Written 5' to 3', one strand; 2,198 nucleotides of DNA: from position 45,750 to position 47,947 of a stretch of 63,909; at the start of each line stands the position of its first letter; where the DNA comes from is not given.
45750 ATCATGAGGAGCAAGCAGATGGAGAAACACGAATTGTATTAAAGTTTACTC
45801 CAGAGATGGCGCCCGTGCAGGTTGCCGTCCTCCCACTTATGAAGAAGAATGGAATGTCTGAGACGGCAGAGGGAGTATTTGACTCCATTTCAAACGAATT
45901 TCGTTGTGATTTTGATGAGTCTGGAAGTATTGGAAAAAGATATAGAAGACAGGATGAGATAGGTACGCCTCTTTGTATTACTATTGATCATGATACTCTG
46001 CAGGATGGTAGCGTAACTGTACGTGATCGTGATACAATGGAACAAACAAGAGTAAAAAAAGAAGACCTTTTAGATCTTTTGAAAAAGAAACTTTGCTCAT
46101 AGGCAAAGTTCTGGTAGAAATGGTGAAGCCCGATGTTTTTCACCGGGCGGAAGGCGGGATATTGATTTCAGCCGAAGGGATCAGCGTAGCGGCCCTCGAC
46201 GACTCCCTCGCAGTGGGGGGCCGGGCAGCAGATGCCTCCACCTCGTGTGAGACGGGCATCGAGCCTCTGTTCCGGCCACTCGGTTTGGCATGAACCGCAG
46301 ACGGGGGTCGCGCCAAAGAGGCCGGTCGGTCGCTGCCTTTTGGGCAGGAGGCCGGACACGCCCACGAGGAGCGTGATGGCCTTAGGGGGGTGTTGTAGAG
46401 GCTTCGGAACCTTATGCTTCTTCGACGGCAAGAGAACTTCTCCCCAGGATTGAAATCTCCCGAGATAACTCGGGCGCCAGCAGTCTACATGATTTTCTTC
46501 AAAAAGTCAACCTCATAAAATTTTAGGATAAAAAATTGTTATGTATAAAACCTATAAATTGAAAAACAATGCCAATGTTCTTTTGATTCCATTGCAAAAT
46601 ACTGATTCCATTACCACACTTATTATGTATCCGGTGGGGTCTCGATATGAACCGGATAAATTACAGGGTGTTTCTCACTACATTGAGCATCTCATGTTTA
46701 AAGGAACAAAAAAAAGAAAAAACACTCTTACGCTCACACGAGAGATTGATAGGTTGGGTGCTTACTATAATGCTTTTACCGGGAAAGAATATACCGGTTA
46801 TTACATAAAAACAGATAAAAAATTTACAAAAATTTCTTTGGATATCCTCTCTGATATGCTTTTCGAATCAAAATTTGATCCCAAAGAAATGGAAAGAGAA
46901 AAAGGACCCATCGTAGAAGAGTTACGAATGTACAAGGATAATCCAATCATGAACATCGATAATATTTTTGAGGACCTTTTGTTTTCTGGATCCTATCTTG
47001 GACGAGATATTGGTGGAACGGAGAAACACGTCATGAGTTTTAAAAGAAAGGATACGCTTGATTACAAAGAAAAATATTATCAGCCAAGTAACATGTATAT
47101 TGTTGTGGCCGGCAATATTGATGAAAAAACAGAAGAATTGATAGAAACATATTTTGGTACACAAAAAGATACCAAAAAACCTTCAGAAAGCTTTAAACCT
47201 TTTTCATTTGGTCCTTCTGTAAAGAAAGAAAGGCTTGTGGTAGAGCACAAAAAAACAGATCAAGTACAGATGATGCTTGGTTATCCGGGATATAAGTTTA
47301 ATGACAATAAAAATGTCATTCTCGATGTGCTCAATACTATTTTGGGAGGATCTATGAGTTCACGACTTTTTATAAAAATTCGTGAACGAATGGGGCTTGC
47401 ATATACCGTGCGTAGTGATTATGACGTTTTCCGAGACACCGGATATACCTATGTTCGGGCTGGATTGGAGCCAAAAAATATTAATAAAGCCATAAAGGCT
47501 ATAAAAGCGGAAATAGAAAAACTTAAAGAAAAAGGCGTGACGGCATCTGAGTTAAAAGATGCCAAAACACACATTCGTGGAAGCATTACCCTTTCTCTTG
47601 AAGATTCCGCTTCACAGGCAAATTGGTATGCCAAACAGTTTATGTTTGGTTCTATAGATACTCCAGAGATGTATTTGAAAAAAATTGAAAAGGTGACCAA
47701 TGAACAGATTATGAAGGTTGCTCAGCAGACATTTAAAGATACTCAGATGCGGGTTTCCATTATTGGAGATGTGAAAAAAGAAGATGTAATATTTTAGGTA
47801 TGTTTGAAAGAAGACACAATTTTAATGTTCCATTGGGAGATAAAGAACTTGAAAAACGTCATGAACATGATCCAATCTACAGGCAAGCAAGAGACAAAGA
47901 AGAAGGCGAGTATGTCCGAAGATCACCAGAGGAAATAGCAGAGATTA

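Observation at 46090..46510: GC-rich island 2: a minus-strand transcription unit of about 380 nt, wedged between glyQS and the M16 peptidase gene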

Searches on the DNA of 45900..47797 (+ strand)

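Call 4: search_rna_families(source=window, start=45900, end=46700, threshold=evalue, max_evalue=10, show_alignments=5)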
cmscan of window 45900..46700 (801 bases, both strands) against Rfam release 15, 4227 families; matches with E-value up to 10: 6.
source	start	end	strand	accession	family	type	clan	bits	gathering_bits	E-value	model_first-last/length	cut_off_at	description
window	45946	46084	+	RF01591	snoR15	Gene; snRNA; snoRNA; CD-box;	-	21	50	6.8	1-131/131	no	small nucleolar RNA snoR15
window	46038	46113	+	RF00336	snoJ26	Gene; snRNA; snoRNA; CD-box;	-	18.6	50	2.8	1-147/147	no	Small nucleolar RNA J26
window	46037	46115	+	RF02905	sRNA41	Gene; sRNA;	-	18.5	45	3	1-113/113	no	Archaeal Small RNA 41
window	46034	46151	+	RF02390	sau-41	Gene; sRNA;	-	16.9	80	7.2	1-156/156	no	Staphylococcus sRNA sau-41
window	46128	46148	-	RF02465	Ms_AS-5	Gene; sRNA;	-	16.1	46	3.5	12-32/45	no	Mycobacterium sRNA Ms_AS-5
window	46155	46194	+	RF01309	sR60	Gene; snRNA; snoRNA; CD-box;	CL00132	13.9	50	3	1-55/55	no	Small nucleolar RNA sR60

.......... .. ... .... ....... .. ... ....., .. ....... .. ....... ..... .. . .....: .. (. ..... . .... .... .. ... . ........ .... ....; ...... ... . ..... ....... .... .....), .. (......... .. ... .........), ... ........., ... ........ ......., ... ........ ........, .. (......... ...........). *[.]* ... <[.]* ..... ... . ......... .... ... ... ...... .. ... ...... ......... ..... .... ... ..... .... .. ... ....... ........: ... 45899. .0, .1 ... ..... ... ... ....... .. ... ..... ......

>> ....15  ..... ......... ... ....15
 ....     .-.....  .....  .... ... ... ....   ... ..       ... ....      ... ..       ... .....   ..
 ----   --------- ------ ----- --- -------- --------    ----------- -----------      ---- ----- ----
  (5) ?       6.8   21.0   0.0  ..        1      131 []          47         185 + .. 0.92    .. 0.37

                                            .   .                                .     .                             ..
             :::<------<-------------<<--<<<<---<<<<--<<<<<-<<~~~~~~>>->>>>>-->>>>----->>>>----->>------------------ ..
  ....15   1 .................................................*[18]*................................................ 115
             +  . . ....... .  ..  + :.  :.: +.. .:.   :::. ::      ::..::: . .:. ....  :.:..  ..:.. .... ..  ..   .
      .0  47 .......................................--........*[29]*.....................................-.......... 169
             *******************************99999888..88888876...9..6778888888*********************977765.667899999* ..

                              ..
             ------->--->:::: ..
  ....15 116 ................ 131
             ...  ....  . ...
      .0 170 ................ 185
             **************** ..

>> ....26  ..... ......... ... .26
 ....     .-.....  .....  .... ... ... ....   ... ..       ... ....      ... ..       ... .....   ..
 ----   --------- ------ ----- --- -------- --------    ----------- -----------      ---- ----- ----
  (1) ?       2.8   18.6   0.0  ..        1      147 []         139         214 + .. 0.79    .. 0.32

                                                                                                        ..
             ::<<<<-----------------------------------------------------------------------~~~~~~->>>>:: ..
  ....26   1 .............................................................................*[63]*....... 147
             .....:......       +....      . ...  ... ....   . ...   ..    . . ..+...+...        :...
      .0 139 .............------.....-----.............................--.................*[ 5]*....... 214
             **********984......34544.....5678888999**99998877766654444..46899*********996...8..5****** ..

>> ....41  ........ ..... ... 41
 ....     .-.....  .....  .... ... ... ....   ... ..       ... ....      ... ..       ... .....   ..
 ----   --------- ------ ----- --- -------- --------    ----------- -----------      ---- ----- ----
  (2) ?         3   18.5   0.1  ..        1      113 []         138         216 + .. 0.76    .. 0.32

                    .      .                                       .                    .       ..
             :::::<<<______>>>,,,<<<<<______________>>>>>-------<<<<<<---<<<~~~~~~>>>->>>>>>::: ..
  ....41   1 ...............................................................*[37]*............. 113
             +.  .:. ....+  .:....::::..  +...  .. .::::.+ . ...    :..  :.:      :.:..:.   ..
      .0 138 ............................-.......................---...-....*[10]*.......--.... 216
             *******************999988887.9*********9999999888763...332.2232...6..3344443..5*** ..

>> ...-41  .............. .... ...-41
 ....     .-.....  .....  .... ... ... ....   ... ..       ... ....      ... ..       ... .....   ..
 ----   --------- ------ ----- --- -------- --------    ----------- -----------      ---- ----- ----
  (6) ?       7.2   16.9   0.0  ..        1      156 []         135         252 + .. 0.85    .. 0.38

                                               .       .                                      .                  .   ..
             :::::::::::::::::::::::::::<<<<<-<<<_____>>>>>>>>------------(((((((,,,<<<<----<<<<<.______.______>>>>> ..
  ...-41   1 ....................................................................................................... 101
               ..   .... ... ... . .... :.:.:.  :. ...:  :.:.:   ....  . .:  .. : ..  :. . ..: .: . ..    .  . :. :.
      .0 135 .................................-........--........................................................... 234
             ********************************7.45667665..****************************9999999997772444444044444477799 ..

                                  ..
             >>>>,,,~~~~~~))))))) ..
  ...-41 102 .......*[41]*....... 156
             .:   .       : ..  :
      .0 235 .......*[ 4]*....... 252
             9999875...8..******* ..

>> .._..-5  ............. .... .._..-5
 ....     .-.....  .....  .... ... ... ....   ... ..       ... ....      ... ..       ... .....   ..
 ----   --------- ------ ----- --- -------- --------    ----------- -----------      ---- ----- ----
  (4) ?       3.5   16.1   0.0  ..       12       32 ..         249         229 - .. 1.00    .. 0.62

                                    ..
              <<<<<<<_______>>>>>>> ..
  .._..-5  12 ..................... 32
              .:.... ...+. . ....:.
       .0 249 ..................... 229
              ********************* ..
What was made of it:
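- On Any Rfam RNA family (RNase P, tmRNA, SRP, 6S, large ncRNAs): At E <= 10 on 45900-46700 there are only chance snoRNA and sRNA hits of 14-21 bits (call 4).
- Tried and rejected: I rejected it because the 3' strand lies in the middle of the RNA, and no Rfam RNase P model hits even at E <= 10 (call 4).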

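Call 19: search_rna_families(sources=[L012, L018, L019, L024, L025, L029, L032, L033, L047, L052, L053, L058, L066, L037, L021, L022], threshold=gathering)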
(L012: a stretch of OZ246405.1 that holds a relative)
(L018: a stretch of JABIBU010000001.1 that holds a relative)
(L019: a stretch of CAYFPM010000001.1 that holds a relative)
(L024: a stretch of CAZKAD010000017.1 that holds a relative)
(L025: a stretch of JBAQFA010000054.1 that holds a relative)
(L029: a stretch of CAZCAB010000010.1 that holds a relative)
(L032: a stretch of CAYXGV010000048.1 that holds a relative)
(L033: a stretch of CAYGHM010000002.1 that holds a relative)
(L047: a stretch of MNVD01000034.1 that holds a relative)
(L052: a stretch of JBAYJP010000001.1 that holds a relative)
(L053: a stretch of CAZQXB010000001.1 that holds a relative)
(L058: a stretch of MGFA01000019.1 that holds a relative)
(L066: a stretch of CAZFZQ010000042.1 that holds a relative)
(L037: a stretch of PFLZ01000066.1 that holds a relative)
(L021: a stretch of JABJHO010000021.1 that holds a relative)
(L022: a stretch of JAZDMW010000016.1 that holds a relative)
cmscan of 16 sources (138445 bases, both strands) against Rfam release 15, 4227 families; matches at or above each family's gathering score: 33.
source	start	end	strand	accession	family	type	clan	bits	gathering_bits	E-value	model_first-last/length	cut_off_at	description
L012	6947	7020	+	RF00005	tRNA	Gene; tRNA;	CL00001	72.6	29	1.3e-13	1-71/71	no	tRNA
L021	6966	7038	+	RF00005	tRNA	Gene; tRNA;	CL00001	72.5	29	1.4e-13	1-71/71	no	tRNA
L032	4821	4893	+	RF00005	tRNA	Gene; tRNA;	CL00001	72.3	29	1.5e-13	1-71/71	no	tRNA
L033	7078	7150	+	RF00005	tRNA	Gene; tRNA;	CL00001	72.3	29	1.5e-13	1-71/71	no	tRNA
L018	7439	7512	+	RF00005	tRNA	Gene; tRNA;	CL00001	71.8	29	2.1e-13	1-71/71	no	tRNA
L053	7059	7131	+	RF00005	tRNA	Gene; tRNA;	CL00001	71.4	29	2.9e-13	1-71/71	no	tRNA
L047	7677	7749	+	RF00005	tRNA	Gene; tRNA;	CL00001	71.1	29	3.4e-13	1-71/71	no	tRNA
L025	7058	7130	+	RF00005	tRNA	Gene; tRNA;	CL00001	70.3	29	5.7e-13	1-71/71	no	tRNA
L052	7531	7603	+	RF00005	tRNA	Gene; tRNA;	CL00001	69.4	29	9.7e-13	1-71/71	no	tRNA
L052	7339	7412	+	RF00005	tRNA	Gene; tRNA;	CL00001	69.4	29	1e-12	1-71/71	no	tRNA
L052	7082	7154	+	RF00005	tRNA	Gene; tRNA;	CL00001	68.7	29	1.6e-12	1-71/71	no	tRNA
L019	7117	7189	+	RF00005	tRNA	Gene; tRNA;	CL00001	68.4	29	1.9e-12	1-71/71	no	tRNA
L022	6951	7023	+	RF00005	tRNA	Gene; tRNA;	CL00001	66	29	8.6e-12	1-71/71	no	tRNA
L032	6037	6109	-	RF00005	tRNA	Gene; tRNA;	CL00001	64.4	29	2.4e-11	1-71/71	no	tRNA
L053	8600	8672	+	RF00005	tRNA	Gene; tRNA;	CL00001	63.9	29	3.2e-11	1-71/71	no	tRNA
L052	8833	8903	+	RF00005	tRNA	Gene; tRNA;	CL00001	63.5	29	4.1e-11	1-71/71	no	tRNA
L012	7156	7239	+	RF00005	tRNA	Gene; tRNA;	CL00001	62.9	29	5.9e-11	1-71/71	no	tRNA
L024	6930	7002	+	RF00005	tRNA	Gene; tRNA;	CL00001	62.3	29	8.8e-11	1-71/71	no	tRNA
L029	6926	6998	+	RF00005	tRNA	Gene; tRNA;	CL00001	62.1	29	1e-10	1-71/71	no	tRNA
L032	4989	5070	+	RF00005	tRNA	Gene; tRNA;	CL00001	60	29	3.8e-10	1-71/71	no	tRNA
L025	7507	7588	+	RF00005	tRNA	Gene; tRNA;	CL00001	58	29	1.4e-09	1-71/71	no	tRNA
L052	7253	7334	+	RF00005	tRNA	Gene; tRNA;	CL00001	58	29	1.4e-09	1-71/71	no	tRNA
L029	7026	7108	+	RF00005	tRNA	Gene; tRNA;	CL00001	56.5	29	3.4e-09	1-71/71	no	tRNA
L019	7270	7351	+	RF00005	tRNA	Gene; tRNA;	CL00001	55.8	29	5.4e-09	1-71/71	no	tRNA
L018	7591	7672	+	RF00005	tRNA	Gene; tRNA;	CL00001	55.5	29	6.6e-09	1-71/71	no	tRNA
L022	7057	7138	+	RF00005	tRNA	Gene; tRNA;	CL00001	55.1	29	8.3e-09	1-71/71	no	tRNA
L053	6953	7035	+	RF00005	tRNA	Gene; tRNA;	CL00001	52.7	29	3.8e-08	1-71/71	no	tRNA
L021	7068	7150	+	RF00005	tRNA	Gene; tRNA;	CL00001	52.7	29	3.8e-08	1-71/71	no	tRNA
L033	7419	7502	+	RF00005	tRNA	Gene; tRNA;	CL00001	51.8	29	6.9e-08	1-71/71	no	tRNA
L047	7766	7848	+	RF00005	tRNA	Gene; tRNA;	CL00001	51.5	29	8.2e-08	1-71/71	no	tRNA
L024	7038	7120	+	RF00005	tRNA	Gene; tRNA;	CL00001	50.4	29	1.7e-07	1-71/71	no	tRNA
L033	7248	7339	+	RF00005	tRNA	Gene; tRNA;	CL00001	38.2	29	0.00039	1-71/71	no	tRNA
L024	8792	8844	+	RF00005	tRNA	Gene; tRNA;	CL00001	32.1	29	0.018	1-51/71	3'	tRNA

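Call 22: search_dna_similar(query=window:46085-46520:+, collection=phages, mode=distant, max_evalue=0.01)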
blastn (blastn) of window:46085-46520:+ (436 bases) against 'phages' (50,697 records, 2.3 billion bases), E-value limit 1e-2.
No match.

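Call 23: search_dna_similar(query=window:46085-46520:+, collection=plasmids, mode=distant, max_evalue=0.01)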
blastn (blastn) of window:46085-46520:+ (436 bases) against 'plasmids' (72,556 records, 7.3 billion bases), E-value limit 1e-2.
No match.

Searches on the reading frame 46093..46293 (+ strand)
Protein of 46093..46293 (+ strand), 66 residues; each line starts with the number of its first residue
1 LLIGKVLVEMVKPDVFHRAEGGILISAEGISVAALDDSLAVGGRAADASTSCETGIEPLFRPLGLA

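Call 28: search_protein_families(library=pfam, proteins=[window:46093-46293:+], max_evalue=1)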
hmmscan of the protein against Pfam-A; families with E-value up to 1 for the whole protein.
window:46093-46293:+ (66 aa): 0 families

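Call 31: list_cluster_members(proteins=[window:46120-46290:+, window:46232-46450:+, window:46171-46431:-, window:46143-46316:-, window:46093-46290:+])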
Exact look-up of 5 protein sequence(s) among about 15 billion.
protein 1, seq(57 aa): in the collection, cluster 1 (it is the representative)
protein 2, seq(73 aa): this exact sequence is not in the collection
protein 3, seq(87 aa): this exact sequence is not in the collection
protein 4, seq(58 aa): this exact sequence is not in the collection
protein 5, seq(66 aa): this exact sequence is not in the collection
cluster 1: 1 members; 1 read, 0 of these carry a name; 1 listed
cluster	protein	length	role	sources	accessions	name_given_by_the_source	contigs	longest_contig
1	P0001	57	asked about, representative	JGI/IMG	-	-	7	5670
